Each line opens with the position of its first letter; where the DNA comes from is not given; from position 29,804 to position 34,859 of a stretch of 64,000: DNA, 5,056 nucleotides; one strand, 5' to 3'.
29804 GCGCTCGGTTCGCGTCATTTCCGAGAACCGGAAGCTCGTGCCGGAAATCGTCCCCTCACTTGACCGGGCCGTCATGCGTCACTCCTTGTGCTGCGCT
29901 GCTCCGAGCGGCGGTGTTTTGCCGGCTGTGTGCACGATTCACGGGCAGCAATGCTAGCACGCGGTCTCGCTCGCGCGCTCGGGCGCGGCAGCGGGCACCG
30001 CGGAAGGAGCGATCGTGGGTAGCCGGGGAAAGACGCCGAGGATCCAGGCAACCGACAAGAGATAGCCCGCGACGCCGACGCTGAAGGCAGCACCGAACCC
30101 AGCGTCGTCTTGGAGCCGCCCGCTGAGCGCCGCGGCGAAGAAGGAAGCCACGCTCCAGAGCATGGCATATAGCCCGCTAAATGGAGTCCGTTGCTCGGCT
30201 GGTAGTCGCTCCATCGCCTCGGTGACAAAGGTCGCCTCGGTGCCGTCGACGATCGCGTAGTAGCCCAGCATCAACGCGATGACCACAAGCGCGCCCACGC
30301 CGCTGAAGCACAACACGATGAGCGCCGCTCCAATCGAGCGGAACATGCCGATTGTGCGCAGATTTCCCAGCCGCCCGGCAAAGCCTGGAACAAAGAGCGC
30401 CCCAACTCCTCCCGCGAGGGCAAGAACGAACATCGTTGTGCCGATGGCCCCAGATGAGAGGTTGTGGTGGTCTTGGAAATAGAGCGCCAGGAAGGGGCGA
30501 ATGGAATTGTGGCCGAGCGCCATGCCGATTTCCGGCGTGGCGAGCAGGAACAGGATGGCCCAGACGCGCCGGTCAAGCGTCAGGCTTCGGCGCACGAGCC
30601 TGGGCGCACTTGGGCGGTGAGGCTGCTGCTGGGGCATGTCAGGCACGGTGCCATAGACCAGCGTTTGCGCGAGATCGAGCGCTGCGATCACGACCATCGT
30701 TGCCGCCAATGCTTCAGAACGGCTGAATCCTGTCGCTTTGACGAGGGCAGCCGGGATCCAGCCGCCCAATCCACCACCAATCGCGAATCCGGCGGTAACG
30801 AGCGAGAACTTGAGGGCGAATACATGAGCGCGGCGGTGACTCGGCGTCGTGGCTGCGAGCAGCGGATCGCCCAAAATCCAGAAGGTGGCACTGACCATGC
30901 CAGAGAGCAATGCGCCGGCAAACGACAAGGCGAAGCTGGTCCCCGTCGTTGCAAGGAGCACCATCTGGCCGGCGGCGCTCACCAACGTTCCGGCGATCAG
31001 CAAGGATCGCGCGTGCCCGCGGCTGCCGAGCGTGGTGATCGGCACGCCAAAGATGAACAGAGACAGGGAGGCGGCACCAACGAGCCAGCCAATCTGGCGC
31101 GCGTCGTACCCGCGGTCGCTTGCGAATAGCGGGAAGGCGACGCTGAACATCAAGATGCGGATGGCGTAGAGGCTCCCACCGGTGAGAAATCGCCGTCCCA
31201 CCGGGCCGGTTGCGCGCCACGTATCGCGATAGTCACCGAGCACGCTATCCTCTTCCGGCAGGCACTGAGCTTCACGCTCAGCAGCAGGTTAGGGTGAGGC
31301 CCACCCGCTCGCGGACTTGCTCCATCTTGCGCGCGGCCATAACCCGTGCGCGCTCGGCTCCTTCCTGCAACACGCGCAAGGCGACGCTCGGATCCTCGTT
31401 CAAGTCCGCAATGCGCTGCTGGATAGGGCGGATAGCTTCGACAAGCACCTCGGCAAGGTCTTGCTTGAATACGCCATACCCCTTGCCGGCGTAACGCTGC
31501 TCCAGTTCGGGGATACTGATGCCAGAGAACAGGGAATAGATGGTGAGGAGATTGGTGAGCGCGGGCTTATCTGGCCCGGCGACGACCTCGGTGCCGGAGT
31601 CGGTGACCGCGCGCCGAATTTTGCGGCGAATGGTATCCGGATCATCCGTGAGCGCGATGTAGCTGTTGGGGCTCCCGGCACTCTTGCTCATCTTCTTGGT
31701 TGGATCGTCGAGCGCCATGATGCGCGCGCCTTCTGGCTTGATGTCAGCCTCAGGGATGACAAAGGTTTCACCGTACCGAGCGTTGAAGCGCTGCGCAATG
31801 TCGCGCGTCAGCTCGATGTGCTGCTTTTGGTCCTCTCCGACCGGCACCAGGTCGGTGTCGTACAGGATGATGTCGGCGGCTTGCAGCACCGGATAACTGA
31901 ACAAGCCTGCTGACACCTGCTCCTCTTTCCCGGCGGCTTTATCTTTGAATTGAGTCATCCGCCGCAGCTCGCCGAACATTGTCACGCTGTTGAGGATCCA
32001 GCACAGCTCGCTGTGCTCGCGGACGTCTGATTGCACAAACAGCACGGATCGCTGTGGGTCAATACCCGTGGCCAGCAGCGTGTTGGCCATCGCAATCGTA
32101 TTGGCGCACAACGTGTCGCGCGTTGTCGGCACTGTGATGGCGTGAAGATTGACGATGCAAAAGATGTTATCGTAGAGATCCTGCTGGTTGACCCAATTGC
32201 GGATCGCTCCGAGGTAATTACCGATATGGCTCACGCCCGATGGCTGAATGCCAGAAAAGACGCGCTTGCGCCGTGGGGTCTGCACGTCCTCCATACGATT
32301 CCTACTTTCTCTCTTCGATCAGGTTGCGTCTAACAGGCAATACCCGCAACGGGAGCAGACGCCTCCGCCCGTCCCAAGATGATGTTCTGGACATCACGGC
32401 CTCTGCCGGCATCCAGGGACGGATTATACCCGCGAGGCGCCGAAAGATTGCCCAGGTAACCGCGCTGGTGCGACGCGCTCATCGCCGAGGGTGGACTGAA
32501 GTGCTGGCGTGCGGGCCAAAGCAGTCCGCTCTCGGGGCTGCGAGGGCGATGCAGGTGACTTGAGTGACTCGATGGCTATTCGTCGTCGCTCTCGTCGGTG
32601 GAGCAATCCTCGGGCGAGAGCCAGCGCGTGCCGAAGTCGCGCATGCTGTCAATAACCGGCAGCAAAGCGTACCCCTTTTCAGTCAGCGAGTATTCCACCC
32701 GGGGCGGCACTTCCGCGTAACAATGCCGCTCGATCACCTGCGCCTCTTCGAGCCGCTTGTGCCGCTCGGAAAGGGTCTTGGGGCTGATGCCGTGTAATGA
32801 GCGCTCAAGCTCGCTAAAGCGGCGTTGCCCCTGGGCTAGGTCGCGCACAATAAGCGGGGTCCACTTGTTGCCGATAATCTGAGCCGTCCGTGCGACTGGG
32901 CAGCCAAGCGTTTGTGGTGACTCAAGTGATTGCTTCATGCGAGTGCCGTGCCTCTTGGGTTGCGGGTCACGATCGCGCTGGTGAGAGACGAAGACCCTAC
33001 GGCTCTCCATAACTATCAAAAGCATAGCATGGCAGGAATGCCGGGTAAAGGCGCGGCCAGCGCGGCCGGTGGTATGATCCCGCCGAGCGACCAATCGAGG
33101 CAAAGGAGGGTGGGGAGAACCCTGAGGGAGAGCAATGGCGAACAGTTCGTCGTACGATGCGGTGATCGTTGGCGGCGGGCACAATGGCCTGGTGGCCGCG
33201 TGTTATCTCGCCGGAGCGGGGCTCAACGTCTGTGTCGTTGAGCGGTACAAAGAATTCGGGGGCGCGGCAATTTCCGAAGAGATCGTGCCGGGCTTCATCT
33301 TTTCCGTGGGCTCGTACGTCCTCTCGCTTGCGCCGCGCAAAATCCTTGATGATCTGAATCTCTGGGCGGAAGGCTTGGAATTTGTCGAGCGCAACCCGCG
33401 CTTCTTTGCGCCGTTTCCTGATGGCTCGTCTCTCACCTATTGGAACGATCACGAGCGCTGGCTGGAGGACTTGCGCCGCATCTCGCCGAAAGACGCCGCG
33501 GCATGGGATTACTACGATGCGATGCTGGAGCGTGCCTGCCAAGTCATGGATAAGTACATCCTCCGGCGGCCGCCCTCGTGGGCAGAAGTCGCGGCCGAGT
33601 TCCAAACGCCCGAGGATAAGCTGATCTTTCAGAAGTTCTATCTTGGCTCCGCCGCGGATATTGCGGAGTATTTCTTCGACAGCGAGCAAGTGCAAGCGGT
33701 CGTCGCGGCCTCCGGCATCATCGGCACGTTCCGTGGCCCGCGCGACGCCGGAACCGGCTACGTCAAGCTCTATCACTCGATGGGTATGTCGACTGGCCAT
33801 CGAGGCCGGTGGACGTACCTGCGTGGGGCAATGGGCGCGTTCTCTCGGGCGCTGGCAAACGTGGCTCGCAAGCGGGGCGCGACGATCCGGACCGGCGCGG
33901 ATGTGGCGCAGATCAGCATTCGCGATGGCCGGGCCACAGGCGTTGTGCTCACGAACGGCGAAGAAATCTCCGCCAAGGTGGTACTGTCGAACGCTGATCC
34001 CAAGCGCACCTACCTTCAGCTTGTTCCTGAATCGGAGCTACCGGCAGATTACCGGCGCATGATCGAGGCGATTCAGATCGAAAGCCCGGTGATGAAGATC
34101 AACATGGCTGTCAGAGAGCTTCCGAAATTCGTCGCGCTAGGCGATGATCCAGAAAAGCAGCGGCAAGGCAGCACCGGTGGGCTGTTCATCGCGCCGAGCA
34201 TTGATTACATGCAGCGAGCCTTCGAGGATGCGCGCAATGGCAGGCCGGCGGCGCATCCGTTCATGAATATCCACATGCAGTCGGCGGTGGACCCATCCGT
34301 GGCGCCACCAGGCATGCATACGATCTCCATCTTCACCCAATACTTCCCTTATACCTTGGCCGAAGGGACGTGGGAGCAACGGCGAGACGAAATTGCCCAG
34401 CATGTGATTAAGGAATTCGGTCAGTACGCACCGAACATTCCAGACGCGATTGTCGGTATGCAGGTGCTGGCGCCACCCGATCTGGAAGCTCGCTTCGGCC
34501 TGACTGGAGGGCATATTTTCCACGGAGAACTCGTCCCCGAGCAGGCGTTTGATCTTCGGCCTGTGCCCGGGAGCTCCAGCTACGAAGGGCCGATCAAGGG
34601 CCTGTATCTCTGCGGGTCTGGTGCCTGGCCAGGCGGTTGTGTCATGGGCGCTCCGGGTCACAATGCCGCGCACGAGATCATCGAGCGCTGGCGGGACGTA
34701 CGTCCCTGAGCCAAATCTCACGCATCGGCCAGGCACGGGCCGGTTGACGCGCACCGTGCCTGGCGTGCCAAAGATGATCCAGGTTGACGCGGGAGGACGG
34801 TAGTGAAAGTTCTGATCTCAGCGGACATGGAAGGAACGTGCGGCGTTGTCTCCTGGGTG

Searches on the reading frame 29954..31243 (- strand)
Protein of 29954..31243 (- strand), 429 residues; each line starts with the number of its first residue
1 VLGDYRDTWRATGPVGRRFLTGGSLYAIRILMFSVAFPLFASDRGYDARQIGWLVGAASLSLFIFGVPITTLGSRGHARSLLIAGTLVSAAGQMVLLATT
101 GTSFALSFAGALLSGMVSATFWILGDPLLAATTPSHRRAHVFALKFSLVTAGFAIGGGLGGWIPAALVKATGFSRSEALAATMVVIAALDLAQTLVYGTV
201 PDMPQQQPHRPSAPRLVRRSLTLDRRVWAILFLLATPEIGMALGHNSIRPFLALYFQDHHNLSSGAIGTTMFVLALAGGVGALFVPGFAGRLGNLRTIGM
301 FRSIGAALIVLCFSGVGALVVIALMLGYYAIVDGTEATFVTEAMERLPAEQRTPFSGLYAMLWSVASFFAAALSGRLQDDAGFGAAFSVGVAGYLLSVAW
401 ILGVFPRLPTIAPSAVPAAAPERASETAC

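Call 79: search_protein_families(library=pfam, proteins=[window:29954-31243:-], max_evalue=0.00001)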
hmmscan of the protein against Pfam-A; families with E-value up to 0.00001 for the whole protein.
window:29954-31243:- (429 aa): 1 family
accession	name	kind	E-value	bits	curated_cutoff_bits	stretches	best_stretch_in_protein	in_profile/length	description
PF07690.21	MFS_1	-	7.4e-29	101.2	33.4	1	22-371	4-347/347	Major Facilitator Superfamily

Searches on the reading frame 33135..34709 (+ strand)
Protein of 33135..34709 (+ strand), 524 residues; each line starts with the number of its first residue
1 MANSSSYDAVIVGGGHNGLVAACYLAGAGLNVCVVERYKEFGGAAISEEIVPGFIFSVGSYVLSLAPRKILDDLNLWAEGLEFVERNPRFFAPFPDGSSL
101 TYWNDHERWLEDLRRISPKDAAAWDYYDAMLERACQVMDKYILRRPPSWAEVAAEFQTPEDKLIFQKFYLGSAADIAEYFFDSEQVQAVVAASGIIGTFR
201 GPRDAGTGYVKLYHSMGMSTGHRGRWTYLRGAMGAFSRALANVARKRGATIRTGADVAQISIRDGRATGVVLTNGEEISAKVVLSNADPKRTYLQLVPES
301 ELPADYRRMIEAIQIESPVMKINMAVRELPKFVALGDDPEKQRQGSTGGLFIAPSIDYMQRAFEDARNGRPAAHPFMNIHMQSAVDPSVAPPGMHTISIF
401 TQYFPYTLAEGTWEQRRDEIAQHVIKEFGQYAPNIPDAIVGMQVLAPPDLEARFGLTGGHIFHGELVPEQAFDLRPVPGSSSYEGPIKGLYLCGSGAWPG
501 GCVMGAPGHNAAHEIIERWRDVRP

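Call 79: search_protein_families(library=pfam, proteins=[window:33135-34709:+], max_evalue=0.00001)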
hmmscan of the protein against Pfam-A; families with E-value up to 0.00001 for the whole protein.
window:33135-34709:+ (524 aa): 8 families
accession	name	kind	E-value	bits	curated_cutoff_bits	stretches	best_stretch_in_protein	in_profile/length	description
PF01593.30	Amino_oxidase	-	6.2e-17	62.5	19.8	1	18-506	3-431/443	Flavin containing amine oxidoreductase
PF01266.30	DAO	-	5.7e-13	49.6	27.9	1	8-44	1-38/353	FAD dependent oxidoreductase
PF13450.12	NAD_binding_8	-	8.5e-10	39.2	21.9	1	11-64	1-53/68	NAD(P)-binding Rossmann-like domain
PF00890.30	FAD_binding_2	-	8.4e-08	32.3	20.4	0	8-45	1-38/414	FAD binding domain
PF07992.20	Pyr_redox_2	-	5.7e-07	29.7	26.1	0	8-41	2-177/291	Pyridine nucleotide-disulphide oxidoreductase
PF01946.23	Thi4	-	1.3e-06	28.2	26.2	0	6-46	17-58/235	Thi4 family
PF12831.13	FAD_oxidored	-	1.9e-06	27.9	27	0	8-49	1-42/416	FAD dependent oxidoreductase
PF00070.33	Pyr_redox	-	2.6e-06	28.3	22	0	9-42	2-35/82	Pyridine nucleotide-disulphide oxidoreductase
